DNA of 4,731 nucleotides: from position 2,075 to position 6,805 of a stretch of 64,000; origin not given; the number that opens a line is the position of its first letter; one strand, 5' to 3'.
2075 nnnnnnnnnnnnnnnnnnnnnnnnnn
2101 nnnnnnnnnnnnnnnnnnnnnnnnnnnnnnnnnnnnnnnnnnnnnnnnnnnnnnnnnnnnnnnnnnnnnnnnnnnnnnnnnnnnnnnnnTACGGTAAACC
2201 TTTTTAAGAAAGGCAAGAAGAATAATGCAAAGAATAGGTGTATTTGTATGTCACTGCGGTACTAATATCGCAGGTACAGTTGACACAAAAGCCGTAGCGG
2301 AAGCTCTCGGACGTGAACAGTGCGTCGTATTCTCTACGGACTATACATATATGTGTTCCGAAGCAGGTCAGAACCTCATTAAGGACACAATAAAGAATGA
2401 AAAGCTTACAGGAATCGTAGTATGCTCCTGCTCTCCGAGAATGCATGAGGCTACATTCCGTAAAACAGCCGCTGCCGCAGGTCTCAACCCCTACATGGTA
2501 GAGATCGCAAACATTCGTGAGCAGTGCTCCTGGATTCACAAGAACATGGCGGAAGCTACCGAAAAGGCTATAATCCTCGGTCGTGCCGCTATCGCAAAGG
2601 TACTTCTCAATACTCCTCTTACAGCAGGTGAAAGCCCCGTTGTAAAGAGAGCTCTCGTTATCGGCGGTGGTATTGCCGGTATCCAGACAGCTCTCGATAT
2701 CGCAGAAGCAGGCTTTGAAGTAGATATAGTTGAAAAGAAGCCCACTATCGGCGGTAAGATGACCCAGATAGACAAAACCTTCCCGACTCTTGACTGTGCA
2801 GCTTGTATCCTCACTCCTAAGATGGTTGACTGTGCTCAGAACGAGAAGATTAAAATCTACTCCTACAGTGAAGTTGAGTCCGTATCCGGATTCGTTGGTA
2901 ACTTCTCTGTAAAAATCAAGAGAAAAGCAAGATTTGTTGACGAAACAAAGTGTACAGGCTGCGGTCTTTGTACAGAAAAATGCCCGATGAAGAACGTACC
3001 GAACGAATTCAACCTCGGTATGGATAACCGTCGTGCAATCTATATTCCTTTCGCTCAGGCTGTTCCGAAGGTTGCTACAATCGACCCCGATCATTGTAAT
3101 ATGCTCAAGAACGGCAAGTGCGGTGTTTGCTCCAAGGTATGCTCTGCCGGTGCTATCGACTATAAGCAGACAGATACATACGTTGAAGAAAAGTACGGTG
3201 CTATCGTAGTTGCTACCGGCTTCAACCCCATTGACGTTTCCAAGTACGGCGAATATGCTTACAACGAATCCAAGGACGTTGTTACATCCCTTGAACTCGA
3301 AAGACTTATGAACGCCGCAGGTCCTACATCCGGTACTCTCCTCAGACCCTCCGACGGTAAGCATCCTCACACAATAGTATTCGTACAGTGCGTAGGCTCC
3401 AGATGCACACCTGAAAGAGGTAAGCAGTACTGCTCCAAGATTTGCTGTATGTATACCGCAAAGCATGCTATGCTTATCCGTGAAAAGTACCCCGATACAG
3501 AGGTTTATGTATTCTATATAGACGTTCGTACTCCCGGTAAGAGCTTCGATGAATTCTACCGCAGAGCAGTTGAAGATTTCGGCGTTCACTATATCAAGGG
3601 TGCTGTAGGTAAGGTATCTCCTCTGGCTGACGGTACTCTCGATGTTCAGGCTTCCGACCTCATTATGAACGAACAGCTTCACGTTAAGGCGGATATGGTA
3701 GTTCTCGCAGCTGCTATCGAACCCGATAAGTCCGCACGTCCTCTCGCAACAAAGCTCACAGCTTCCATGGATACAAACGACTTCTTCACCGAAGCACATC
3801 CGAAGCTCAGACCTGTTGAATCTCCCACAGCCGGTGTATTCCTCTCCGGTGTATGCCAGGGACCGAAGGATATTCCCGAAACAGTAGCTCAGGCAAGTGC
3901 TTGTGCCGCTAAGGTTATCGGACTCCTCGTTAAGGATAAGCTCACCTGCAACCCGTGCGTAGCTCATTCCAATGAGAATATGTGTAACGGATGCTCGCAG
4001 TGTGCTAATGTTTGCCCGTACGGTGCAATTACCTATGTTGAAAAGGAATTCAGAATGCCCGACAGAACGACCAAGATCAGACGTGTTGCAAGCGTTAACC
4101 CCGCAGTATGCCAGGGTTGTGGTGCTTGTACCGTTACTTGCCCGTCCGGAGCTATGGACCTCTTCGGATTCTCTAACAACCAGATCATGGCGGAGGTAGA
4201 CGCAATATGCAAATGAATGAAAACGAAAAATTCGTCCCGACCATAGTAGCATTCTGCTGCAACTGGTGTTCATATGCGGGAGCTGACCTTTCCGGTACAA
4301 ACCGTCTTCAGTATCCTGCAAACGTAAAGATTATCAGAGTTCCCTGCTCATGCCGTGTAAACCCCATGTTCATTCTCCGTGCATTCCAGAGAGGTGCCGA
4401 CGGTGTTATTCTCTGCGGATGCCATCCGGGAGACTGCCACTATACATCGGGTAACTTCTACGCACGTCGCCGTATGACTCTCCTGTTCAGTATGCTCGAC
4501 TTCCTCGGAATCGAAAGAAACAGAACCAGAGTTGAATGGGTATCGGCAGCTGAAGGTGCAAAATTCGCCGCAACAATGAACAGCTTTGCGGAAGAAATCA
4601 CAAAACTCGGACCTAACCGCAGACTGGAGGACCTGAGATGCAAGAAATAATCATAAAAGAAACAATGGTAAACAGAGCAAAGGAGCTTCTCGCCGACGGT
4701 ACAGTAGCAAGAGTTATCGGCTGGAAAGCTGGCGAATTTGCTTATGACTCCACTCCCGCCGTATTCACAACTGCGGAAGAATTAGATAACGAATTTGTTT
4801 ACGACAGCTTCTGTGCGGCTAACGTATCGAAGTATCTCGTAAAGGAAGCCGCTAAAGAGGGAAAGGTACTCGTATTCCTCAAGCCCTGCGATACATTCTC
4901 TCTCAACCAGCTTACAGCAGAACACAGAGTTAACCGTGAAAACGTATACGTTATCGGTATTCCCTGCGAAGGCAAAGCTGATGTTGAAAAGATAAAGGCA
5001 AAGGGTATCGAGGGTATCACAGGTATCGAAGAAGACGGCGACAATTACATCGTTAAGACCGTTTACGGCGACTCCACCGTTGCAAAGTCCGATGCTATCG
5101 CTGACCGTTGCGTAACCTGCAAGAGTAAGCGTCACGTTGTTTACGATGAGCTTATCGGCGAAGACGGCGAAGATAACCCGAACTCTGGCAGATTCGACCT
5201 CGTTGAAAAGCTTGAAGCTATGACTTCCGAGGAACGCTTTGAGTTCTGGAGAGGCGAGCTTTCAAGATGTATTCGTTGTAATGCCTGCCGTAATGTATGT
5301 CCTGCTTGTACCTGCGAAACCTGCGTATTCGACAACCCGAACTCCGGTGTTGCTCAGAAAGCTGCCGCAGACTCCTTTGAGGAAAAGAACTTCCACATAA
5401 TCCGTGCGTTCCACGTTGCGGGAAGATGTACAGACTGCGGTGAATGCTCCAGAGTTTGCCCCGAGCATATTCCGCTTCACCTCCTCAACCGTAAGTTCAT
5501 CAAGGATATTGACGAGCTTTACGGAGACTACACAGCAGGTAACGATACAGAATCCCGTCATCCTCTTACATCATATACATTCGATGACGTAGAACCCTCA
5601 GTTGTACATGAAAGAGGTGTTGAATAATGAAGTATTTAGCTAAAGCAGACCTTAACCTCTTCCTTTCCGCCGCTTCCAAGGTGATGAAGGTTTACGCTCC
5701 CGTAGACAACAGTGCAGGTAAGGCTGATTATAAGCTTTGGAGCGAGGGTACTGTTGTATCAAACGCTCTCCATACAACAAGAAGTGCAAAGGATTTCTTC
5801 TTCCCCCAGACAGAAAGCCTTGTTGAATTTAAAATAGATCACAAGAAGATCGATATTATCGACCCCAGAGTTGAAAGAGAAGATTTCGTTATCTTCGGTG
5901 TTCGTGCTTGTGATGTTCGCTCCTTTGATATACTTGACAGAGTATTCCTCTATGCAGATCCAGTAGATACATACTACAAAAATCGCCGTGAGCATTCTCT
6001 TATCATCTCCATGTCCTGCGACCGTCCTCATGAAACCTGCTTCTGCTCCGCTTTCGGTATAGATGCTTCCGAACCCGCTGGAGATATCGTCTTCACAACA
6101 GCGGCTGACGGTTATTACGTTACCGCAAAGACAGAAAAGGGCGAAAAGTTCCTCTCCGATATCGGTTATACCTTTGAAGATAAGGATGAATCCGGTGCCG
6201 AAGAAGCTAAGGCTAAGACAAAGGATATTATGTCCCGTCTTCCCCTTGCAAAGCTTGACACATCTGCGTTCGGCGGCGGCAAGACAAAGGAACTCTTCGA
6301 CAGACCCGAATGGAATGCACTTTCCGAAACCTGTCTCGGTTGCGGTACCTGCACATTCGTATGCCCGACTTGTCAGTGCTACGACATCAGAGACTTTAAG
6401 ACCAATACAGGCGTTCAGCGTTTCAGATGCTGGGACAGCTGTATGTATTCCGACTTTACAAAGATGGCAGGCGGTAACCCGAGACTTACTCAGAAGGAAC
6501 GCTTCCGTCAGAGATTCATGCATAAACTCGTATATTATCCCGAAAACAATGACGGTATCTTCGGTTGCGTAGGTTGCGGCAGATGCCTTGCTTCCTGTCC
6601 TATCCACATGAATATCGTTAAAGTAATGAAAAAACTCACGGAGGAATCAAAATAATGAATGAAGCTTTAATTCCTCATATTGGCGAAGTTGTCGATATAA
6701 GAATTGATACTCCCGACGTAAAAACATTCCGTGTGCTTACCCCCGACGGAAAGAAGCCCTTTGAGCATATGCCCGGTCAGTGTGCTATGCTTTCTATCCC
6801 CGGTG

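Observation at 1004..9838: Nine-gene soluble HdrBCA / MvhD-FlxDCBA / FrdBA operon behind fumC: candidate electron-bifurcating NAD(P)H:fumarate reductase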

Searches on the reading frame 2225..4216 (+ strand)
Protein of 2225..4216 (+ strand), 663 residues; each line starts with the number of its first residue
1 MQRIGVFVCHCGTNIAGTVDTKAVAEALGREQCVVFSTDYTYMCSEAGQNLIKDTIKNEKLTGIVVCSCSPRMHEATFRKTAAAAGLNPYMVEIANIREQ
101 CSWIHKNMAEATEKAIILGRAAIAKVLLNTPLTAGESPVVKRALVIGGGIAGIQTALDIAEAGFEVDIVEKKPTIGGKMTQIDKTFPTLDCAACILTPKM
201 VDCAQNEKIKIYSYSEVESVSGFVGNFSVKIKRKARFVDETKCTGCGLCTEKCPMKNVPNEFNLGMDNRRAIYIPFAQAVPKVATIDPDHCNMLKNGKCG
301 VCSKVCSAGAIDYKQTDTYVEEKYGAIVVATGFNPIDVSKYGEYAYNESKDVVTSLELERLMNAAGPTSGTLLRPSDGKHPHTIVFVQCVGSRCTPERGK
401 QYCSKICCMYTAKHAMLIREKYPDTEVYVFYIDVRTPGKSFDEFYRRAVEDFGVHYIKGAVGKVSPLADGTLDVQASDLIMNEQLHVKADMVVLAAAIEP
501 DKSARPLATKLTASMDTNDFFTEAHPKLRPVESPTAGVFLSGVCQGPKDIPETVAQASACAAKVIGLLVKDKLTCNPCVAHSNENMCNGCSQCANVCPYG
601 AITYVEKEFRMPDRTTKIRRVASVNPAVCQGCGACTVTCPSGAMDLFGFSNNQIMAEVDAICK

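Call 4: search_protein_families(library=pfam, proteins=[window:2225-4216:+], max_evalue=0.01)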
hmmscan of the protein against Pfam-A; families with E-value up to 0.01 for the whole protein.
window:2225-4216:+ (663 aa): 24 families
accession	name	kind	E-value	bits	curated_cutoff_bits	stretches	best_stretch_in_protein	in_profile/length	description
PF00037.32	Fer4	-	2.9e-18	65.3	21.1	3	583-603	4-24/24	4Fe-4S binding domain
PF12837.12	Fer4_6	-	2.7e-14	52.7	25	3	579-602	1-24/24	4Fe-4S binding domain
PF12838.12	Fer4_7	-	9.8e-13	48.8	27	2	587-643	2-52/52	4Fe-4S dicluster domain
PF13484.11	Fer4_16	-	1.1e-12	48.9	30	2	242-308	1-65/66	4Fe-4S double cluster binding domain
PF12797.12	Fer4_2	-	1.8e-09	37.4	24.5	1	236-254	3-21/22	4Fe-4S binding domain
PF07992.20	Pyr_redox_2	-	5.5e-09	36.3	26.1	1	143-343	3-119/291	Pyridine nucleotide-disulphide oxidoreductase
PF13450.12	NAD_binding_8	-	6.1e-08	33.3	21.9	1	145-197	1-53/68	NAD(P)-binding Rossmann-like domain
PF13187.11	Fer4_9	-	1e-07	32.3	27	1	586-644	1-52/52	4Fe-4S dicluster domain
PF25160.1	LdpA_Fe-S-bd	-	3.8e-07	30.2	27.6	0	238-258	23-43/49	LdpA Fe-S cluster-binding domain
PF01266.30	DAO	-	8.3e-07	29.3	27.9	1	143-177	2-37/353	FAD dependent oxidoreductase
PF12831.13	FAD_oxidored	-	1.7e-06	28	27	1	144-181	3-40/416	FAD dependent oxidoreductase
PF13237.11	Fer4_10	-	1.1e-05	25.7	25.5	1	583-640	5-53/53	4Fe-4S dicluster domain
PF13183.11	Fer4_8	-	1.3e-05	26.1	27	1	586-642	4-67/68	4Fe-4S dicluster domain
PF14697.11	Fer4_21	-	2.4e-05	24.8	35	2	235-257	33-55/59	4Fe-4S dicluster domain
PF00890.30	FAD_binding_2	-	4.4e-05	23.3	20.4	1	143-178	2-37/414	FAD binding domain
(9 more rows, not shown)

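Call 5: search_protein_families(library=ncbifam, proteins=[window:2225-4216:+], max_evalue=0.001)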
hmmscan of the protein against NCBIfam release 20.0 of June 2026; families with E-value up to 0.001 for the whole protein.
window:2225-4216:+ (663 aa): 74 families (the best 25 are shown)
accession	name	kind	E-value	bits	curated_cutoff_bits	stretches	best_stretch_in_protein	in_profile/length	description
NF040770.1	hetero_SS_HdrA2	exception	9.4e-237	787.9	1100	1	3-662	1-641/777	CoB-CoM heterodisulfide reductase HdrA2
NF041778.1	hetero_SS_HdrA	equivalog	7.3e-191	635.9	1400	1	3-662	7-651/771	ferredoxin:CoB-CoM heterodisulfide reductase subunit HdrA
NF041891.1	hdrA_Methbact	equivalog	1.8e-176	588.6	1300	1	3-662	2-636/762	ferredoxin:CoB-CoM heterodisulfide reductase subunit HdrA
NF042909.1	FMH_DH_FwdF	exception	3e-13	49.6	375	2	232-322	7-83/336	tungsten-dependent formylmethanofuran dehydrogenase subunit FwdF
NF009410.0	PRK12771.1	subfamily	3.5e-11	42.4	516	2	132-179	130-177/566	NAD(P)-binding protein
TIGR04105.1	FeFe_hydrog_B1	subfamily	8.2e-10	37.9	450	1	578-644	135-205/462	monomeric [FeFe] hydrogenase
NF045637.1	carotdesatCrtDProt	equivalog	4.2e-09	35.5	580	1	144-200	2-58/485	1-hydroxycarotenoid 3,4-desaturase CrtD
NF004537.0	PRK05888.1-3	equivalog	9e-09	35.1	163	1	586-645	69-131/204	NADH-quinone oxidoreductase subunit NuoI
NF038196.1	ferrodoxin_EFR1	subfamily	1.2e-08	35.3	75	1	221-258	163-201/242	EFR1 family ferrodoxin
TIGR02179.1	PorD_KorD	subfamily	1.2e-08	35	60.05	1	583-646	23-74/78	2-oxoacid:acceptor oxidoreductase, delta subunit, pyruvate/2-ketoisovalerate family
TIGR01971.1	NuoI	subfamily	5.7e-08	32.4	113.05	1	583-646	40-100/121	NADH-quinone oxidoreductase, chain I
NF005560.0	PRK07233.1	equivalog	5.9e-08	32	252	1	143-183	3-43/435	hypothetical protein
NF058577.1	FdxA_fam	equivalog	9.8e-08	32.1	65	0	235-255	30-50/52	4Fe-4S ferredoxin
NF010590.0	PRK13984.1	equivalog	9.8e-08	30.6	946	0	141-180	289-328/611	putative oxidoreductase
NF040864.1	HgcB_ferredoxin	equivalog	1.4e-07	31.2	99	1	583-645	12-62/93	mercury methylation ferredoxin HgcB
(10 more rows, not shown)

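Call 76: search_solved_structures(query=window:2225-4216:+, max_evalue=1e-10, show_alignments=1)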
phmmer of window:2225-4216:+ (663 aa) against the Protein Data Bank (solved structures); distinct sequences matched with E-value up to 1e-10: 7.
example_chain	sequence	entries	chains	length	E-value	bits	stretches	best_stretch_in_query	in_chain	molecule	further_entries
5odc_A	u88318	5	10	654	4.5e-207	692.3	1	3-660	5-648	Heterodisulfide reductase, subunit A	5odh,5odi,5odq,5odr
8rvu_a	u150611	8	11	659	2.4e-199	666.8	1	3-661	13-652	H(2):CoB-CoM heterodisulfide,ferredoxin reductase subunit A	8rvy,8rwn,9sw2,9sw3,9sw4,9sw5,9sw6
8rvv_A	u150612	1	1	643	2.7e-199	666.6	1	3-661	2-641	H(2):CoB-CoM heterodisulfide,ferredoxin reductase subunit A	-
9sfi_A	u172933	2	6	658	3.8e-179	600.1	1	3-661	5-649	CoB--CoM heterodisulfide reductase iron-sulfur subunit A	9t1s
7bkb_A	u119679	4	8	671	7.3e-177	592.5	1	3-661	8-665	CoB--CoM heterodisulfide reductase iron-sulfur subunit A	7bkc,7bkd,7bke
6tjr_A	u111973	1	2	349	3.7e-36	127.7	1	327-566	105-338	Fumarate reductase/succinate dehydrogenase flavoprotein domain protein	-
9sw6_G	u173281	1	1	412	7.5e-14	54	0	583-648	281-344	Polyferredoxin protein MvhB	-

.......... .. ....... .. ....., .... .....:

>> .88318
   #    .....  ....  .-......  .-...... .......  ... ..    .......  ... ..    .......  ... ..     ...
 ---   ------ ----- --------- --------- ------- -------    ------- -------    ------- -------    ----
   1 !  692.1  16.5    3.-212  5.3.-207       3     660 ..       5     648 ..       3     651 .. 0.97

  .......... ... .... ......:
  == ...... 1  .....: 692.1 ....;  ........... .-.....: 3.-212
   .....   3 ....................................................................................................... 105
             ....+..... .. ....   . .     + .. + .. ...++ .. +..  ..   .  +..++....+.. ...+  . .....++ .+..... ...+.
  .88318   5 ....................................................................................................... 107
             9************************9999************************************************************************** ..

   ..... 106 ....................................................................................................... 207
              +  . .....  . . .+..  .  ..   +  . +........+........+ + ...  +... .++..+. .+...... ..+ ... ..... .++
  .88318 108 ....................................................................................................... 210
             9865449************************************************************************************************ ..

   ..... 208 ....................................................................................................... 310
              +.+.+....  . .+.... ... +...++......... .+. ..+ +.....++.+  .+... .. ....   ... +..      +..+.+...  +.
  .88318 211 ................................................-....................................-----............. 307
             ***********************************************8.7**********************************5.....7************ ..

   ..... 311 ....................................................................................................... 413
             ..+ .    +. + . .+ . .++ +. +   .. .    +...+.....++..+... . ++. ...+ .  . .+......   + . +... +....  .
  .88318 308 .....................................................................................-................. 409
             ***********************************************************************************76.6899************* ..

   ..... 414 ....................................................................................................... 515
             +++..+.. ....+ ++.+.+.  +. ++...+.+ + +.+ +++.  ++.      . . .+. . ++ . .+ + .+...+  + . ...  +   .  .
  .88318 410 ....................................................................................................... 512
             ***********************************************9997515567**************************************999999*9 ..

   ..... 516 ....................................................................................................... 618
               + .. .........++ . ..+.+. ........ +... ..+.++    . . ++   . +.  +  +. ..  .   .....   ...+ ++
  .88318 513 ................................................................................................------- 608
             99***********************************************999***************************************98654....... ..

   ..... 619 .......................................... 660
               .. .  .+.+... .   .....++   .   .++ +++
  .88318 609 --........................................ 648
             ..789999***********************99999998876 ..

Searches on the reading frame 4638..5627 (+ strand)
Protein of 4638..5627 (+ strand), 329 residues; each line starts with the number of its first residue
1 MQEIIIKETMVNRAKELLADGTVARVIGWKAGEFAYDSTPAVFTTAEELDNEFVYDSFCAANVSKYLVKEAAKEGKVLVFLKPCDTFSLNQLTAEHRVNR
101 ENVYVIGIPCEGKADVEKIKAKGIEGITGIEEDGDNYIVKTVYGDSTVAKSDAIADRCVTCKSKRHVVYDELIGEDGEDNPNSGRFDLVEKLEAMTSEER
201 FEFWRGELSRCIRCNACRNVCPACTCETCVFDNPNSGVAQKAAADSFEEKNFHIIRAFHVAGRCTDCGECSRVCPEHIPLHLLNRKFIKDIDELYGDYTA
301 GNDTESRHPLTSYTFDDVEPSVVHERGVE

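Call 4: search_protein_families(library=pfam, proteins=[window:4638-5627:+], max_evalue=0.01)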
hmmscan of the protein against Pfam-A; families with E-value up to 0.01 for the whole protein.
window:4638-5627:+ (329 aa): 10 families
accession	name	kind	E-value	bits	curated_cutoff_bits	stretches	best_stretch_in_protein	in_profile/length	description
PF13183.11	Fer4_8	-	3e-09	37.7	27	1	207-278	1-68/68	4Fe-4S dicluster domain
PF13534.11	Fer4_17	-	7.5e-08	33.2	22.2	1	210-278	1-60/61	4Fe-4S dicluster domain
PF13187.11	Fer4_9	-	3.1e-07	30.8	27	1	210-277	1-50/52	4Fe-4S dicluster domain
PF13237.11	Fer4_10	-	9e-06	26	25.5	2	208-275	6-53/53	4Fe-4S dicluster domain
PF12838.12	Fer4_7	-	2.3e-05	25.2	27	1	210-277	1-51/52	4Fe-4S dicluster domain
PF12797.12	Fer4_2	-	3.5e-05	23.9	24.5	2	208-223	7-22/22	4Fe-4S binding domain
PF00037.32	Fer4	-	9.1e-05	22.6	21.1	2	262-276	6-20/24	4Fe-4S binding domain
PF12837.12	Fer4_6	-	0.00043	20.5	25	1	261-278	6-23/24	4Fe-4S binding domain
PF13746.11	Fer4_18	-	0.0015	19.2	27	0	251-279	48-76/114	4Fe-4S dicluster domain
PF04432.18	FrhB_FdhB_C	-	0.0074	16.6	23.3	0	76-132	3-58/150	Coenzyme F420 hydrogenase/dehydrogenase, beta subunit C terminus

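Call 5: search_protein_families(library=ncbifam, proteins=[window:4638-5627:+], max_evalue=0.001)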
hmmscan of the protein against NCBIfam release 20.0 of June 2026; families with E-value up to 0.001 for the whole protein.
window:4638-5627:+ (329 aa): 15 families
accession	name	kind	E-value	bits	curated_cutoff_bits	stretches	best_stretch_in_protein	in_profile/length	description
NF009226.0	PRK12576.1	equivalog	8e-07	28.7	344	1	193-299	140-244/317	succinate dehydrogenase/fumarate reductase iron-sulfur subunit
TIGR02176.1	pyruv_ox_red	equivalog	2.6e-06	25.6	911.35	1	203-277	679-754/1167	pyruvate:ferredoxin (flavodoxin) oxidoreductase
TIGR00384.1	dhsB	subfamily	7.1e-06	25.6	88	1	206-278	137-212/222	succinate dehydrogenase and fumarate reductase iron-sulfur protein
TIGR01945.1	rnfC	subfamily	1e-05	24.3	245.95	1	197-280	351-420/435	RnfABCDGE type electron transport complex subunit C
NF004898.0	PRK06259.1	equivalog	1.3e-05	24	385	1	206-279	131-203/488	fumarate reductase (CoM/CoB) subunit TfrB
NF045670.1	quin_L_LdhH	equivalog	1.6e-05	23.4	800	1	207-289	302-381/706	L-lactate dehydrogenase (quinone) large subunit LdhH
NF006391.0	PRK08640.1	equivalog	3.5e-05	22.8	244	1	203-280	147-228/254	succinate dehydrogenase iron-sulfur subunit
TIGR00273.1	TIGR00273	equivalog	9.3e-05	21.5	444.8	1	209-291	293-372/432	LutB/LldF family L-lactate oxidation iron-sulfur protein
NF003454.1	PRK05035.1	equivalog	0.00011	20.8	345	1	209-291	367-435/556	electron transport complex subunit RsxC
NF041837.1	rnfC_Methano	equivalog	0.00016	20.7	650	1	201-298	350-433/438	Rnf electron transport complex subunit RnfC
TIGR02910.1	sulfite_red_A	equivalog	0.00017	20.9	323.15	1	199-229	210-240/334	anaerobic sulfite reductase subunit AsrA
TIGR02745.1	ccoG_rdxA_fixG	equivalog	0.00041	19.4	316.7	0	257-278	226-247/435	cytochrome c oxidase accessory protein CcoG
NF009051.0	PRK12385.1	equivalog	0.00064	19.2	333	1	207-278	145-219/244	succinate dehydrogenase/fumarate reductase iron-sulfur subunit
NF040864.1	HgcB_ferredoxin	equivalog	0.00067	19.4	99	0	262-278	14-30/93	mercury methylation ferredoxin HgcB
NF004616.0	PRK05950.1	subfamily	0.00084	18.5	228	0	206-279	144-221/238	succinate dehydrogenase iron-sulfur subunit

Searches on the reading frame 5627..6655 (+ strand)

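Call 4: search_protein_families(library=pfam, proteins=[window:5627-6655:+], max_evalue=0.01)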
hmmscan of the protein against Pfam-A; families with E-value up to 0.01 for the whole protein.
window:5627-6655:+ (342 aa): 14 families
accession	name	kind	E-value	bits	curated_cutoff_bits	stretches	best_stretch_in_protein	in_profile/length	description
PF17179.9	Fer4_22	-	4.1e-31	108.1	27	1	235-327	1-94/95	4Fe-4S dicluster domain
PF13534.11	Fer4_17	-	3.8e-07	31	22.2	1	268-328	8-60/61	4Fe-4S dicluster domain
PF13237.11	Fer4_10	-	1e-06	29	25.5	1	313-328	8-23/53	4Fe-4S dicluster domain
PF13183.11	Fer4_8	-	2.6e-06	28.3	27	1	234-326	3-66/68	4Fe-4S dicluster domain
PF12797.12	Fer4_2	-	3e-06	27.3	24.5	1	234-248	8-22/22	4Fe-4S binding domain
PF12838.12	Fer4_7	-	4.6e-06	27.4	27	0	314-334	2-20/52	4Fe-4S dicluster domain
PF14697.11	Fer4_21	-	4.7e-06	27.1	35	0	230-251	35-56/59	4Fe-4S dicluster domain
PF00037.32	Fer4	-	0.0001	22.4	21.1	0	234-248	6-20/24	4Fe-4S binding domain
PF13187.11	Fer4_9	-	0.00012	22.5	27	0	314-330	2-18/52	4Fe-4S dicluster domain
PF13484.11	Fer4_16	-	0.00033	21.8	30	0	221-247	38-64/66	4Fe-4S double cluster binding domain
PF12837.12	Fer4_6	-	0.00035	20.8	25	0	314-325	9-20/24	4Fe-4S binding domain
PF25160.1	LdpA_Fe-S-bd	-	0.00076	19.6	27.6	1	314-327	28-41/49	LdpA Fe-S cluster-binding domain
PF12800.12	Fer4_4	-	0.0056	17.4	24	0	314-325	4-15/17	4Fe-4S binding domain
PF13746.11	Fer4_18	-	0.0095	16.6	27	0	306-334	53-81/114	4Fe-4S dicluster domain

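Call 5: search_protein_families(library=ncbifam, proteins=[window:5627-6655:+], max_evalue=0.001)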
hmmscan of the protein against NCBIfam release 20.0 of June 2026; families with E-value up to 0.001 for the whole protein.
window:5627-6655:+ (342 aa): 10 families
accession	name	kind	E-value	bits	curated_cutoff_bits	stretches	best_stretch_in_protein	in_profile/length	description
NF040829.1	sulfhyd_ShyB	equivalog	4.7e-54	183.6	690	1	4-340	6-332/334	NAD(P)-dependent hydrogenase/sulfhydrogenase 2 subunit beta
NF040833.1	sulfhyd_HydB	equivalog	9.6e-51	172.7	750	1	4-337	6-335/367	NADPH-dependent hydrogenase/sulfhydrogenase 1 subunit beta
TIGR02910.1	sulfite_red_A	equivalog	1.1e-48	166.2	323.15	1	5-340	6-329/334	anaerobic sulfite reductase subunit AsrA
NF004537.0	PRK05888.1-3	equivalog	4.3e-06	26.4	163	0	289-336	50-92/204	NADH-quinone oxidoreductase subunit NuoI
NF010590.0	PRK13984.1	equivalog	4.5e-05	21.8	946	0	313-339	191-217/611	putative oxidoreductase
TIGR01945.1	rnfC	subfamily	5.8e-05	21.8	245.95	0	224-248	393-416/435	RnfABCDGE type electron transport complex subunit C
NF004914.0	PRK06273.1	equivalog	0.0002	21.2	163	0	230-249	47-66/167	ferredoxin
NF038196.1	ferrodoxin_EFR1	subfamily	0.00022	21.4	75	0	231-248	181-198/242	EFR1 family ferrodoxin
TIGR03048.1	PS_I_psaC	equivalog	0.0003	21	130.65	0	314-335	47-68/80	photosystem I iron-sulfur center protein PsaC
TIGR01971.1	NuoI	subfamily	0.00072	19.1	113.05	0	290-335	26-66/121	NADH-quinone oxidoreductase, chain I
